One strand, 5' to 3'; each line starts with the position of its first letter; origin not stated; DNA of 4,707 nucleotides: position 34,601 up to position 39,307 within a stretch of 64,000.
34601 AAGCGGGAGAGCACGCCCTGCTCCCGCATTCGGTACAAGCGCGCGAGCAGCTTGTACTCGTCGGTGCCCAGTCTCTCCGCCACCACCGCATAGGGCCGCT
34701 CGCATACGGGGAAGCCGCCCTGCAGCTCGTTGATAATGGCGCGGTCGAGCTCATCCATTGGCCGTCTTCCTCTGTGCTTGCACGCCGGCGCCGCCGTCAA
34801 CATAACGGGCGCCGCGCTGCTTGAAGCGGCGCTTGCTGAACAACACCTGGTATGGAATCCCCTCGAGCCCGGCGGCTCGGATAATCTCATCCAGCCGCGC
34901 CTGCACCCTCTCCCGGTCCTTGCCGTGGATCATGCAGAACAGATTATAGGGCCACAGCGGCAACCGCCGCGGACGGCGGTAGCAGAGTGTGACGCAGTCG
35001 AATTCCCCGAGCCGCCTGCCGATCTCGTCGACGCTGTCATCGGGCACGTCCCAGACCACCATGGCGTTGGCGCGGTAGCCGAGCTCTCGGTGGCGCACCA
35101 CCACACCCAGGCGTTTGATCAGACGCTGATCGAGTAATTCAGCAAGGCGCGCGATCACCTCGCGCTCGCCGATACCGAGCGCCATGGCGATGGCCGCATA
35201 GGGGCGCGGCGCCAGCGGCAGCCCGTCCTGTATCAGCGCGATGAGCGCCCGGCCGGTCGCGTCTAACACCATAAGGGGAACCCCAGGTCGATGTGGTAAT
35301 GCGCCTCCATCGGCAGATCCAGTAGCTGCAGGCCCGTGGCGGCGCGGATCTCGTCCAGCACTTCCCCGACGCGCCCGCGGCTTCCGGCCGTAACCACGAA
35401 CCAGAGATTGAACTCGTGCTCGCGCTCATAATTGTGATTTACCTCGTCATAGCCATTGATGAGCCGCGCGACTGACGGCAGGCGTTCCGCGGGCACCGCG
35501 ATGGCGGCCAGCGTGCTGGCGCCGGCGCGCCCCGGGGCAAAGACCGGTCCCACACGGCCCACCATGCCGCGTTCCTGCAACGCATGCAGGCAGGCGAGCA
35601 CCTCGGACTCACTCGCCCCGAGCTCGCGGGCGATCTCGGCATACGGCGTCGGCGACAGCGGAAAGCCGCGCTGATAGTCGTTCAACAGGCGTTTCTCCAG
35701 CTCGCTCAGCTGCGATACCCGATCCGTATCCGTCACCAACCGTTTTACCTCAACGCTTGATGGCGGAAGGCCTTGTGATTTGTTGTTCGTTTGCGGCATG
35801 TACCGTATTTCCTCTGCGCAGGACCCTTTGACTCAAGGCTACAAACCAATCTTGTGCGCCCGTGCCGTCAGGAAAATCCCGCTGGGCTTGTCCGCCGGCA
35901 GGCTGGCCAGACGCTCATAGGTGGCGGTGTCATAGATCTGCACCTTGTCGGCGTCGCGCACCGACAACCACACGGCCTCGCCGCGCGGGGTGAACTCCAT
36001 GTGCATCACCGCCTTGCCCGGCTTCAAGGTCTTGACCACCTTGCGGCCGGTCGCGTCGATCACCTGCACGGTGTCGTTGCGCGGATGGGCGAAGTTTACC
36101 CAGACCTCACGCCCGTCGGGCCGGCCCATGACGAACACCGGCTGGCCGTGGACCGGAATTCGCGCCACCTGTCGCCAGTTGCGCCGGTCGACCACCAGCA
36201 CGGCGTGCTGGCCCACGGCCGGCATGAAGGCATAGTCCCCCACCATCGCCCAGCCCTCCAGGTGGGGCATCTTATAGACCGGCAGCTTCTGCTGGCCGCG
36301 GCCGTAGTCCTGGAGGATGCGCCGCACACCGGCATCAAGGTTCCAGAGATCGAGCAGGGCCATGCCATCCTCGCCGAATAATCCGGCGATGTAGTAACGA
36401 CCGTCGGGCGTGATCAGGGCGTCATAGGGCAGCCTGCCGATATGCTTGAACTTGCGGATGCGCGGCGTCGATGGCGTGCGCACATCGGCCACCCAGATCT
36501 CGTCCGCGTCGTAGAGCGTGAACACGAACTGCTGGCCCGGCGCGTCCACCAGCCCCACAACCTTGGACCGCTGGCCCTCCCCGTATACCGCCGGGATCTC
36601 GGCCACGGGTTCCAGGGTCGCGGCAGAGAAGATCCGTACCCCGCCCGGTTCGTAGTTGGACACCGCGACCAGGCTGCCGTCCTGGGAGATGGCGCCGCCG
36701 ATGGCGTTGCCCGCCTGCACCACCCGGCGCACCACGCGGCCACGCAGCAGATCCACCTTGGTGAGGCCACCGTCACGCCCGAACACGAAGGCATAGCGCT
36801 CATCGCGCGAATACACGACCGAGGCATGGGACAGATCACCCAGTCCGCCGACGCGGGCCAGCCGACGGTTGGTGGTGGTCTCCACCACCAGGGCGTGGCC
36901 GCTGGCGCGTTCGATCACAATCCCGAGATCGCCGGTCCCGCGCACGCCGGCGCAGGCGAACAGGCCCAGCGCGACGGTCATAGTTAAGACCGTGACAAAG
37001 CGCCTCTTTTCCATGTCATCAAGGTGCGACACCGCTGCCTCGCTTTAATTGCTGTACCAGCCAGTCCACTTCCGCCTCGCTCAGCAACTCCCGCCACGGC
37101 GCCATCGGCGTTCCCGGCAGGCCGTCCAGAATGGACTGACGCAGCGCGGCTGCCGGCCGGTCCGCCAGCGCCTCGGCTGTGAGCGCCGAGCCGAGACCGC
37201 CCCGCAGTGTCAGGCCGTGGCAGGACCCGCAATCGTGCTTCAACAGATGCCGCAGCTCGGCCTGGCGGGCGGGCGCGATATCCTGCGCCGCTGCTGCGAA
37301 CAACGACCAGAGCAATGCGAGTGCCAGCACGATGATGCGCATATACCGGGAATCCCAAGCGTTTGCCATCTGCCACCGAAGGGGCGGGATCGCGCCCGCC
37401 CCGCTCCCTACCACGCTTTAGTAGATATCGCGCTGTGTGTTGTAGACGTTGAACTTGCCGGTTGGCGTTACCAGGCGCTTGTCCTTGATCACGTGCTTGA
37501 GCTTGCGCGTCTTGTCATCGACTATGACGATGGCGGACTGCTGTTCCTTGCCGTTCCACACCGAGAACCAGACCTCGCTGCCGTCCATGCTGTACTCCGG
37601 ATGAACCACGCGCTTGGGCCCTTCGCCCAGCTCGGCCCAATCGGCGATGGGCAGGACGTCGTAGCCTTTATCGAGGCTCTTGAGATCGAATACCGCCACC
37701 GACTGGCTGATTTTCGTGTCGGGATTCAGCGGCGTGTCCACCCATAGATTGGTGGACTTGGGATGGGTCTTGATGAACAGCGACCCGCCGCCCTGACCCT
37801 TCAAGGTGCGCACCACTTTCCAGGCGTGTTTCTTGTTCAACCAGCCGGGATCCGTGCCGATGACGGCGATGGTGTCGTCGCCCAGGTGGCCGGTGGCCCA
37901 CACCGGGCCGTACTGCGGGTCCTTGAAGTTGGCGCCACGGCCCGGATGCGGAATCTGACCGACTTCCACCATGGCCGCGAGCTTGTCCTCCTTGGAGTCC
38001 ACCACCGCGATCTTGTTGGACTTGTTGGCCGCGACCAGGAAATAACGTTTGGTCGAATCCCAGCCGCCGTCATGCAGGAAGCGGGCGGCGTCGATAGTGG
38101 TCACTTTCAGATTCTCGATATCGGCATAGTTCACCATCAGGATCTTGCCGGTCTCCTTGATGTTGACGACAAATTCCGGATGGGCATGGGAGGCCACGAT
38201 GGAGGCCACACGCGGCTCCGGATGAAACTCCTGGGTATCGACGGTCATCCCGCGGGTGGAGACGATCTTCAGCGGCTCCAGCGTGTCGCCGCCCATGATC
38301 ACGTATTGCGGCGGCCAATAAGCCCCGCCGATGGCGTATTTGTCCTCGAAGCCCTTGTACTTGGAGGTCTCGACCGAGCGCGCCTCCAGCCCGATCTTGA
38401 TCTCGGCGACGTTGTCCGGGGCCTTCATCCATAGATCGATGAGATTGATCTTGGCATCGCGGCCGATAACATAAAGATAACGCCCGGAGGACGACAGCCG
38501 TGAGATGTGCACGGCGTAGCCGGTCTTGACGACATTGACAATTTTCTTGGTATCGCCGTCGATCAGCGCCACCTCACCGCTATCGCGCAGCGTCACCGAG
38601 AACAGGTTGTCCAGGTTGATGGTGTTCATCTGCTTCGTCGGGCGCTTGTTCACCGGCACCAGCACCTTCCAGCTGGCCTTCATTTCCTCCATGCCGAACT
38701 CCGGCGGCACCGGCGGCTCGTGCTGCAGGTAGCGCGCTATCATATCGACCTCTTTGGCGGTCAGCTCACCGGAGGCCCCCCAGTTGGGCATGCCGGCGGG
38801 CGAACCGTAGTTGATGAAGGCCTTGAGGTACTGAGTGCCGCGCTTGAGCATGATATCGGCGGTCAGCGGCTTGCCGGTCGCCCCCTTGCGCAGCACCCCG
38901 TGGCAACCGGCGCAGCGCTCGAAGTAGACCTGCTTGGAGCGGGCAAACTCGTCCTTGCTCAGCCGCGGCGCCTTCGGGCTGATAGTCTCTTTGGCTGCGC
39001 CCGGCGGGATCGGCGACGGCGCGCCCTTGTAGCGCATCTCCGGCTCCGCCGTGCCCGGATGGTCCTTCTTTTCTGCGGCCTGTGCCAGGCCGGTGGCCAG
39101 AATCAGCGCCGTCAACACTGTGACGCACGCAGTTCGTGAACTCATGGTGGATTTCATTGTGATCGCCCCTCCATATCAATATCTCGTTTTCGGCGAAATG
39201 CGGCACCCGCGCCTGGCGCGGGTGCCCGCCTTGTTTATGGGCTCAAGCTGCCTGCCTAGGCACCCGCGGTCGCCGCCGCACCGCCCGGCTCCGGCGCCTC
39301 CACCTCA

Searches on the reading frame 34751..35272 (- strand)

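Call 96: search_protein_families(library=pfam, proteins=[window:34751-35272:-], max_evalue=0.00001)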
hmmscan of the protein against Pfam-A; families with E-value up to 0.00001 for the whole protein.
window:34751-35272:- (173 aa): 2 families
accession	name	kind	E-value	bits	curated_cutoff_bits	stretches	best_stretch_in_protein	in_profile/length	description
PF17805.7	AsnC_trans_reg2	-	8.2e-30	103.2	27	1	64-151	2-86/86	AsnC-like ligand binding domain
PF22451.2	NirdL-like_HTH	-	1.4e-15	57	27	1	8-52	2-46/47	Siroheme decarboxylase NirDL-like HTH domain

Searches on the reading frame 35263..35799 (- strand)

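Call 96: search_protein_families(library=pfam, proteins=[window:35263-35799:-], max_evalue=0.00001)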
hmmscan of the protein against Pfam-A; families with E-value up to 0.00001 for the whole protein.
window:35263-35799:- (178 aa): 2 families
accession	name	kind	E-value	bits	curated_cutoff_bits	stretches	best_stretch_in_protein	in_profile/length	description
PF22451.2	NirdL-like_HTH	-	1.3e-17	63.6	27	1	35-79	1-45/47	Siroheme decarboxylase NirDL-like HTH domain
PF17805.7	AsnC_trans_reg2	-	1.4e-15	57.6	27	1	94-164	6-81/86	AsnC-like ligand binding domain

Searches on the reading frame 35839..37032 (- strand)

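Call 96: search_protein_families(library=pfam, proteins=[window:35839-37032:-], max_evalue=0.00001)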
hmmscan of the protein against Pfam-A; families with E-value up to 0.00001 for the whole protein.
window:35839-37032:- (397 aa): 2 families
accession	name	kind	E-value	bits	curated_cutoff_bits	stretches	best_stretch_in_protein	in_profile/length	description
PF02239.22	Cytochrom_D1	-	1.7e-112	376.1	25.5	1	32-391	2-367/368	Cytochrome D1 heme domain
PF25174.1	Beta-prop_THOC3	-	3.9e-10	39.6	305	1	273-384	66-173/272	THOC3 beta-propeller domain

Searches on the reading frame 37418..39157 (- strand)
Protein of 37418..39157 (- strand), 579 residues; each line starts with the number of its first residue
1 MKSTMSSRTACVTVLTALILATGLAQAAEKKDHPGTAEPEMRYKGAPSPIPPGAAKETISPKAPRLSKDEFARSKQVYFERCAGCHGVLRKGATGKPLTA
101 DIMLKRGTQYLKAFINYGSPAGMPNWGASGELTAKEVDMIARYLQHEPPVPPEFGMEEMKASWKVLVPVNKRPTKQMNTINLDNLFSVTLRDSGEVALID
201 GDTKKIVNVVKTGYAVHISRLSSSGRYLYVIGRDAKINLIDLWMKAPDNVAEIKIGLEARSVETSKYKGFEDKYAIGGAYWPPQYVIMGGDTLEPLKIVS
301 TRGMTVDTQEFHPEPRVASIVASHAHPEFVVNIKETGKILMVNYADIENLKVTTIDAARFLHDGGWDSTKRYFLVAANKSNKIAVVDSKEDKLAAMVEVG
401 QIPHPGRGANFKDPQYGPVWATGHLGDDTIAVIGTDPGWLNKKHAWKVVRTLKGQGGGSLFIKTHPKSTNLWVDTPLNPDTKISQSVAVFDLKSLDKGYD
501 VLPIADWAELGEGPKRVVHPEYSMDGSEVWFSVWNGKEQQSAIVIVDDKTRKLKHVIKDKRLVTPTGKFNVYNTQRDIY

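Call 96: search_protein_families(library=pfam, proteins=[window:37418-39157:-], max_evalue=0.00001)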
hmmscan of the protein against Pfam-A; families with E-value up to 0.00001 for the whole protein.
window:37418-39157:- (579 aa): 3 families
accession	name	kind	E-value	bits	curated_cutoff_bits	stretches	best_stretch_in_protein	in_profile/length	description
PF02239.22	Cytochrom_D1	-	2.1e-153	510.7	25.5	1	181-574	2-368/368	Cytochrome D1 heme domain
PF13442.11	Cytochrome_CBB3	-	3.1e-12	47.1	27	1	71-144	3-68/68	Cytochrome C oxidase, cbb3-type, subunit III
PF00034.26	Cytochrom_C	-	1.3e-06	30.1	21.3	1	72-145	2-87/90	Cytochrome c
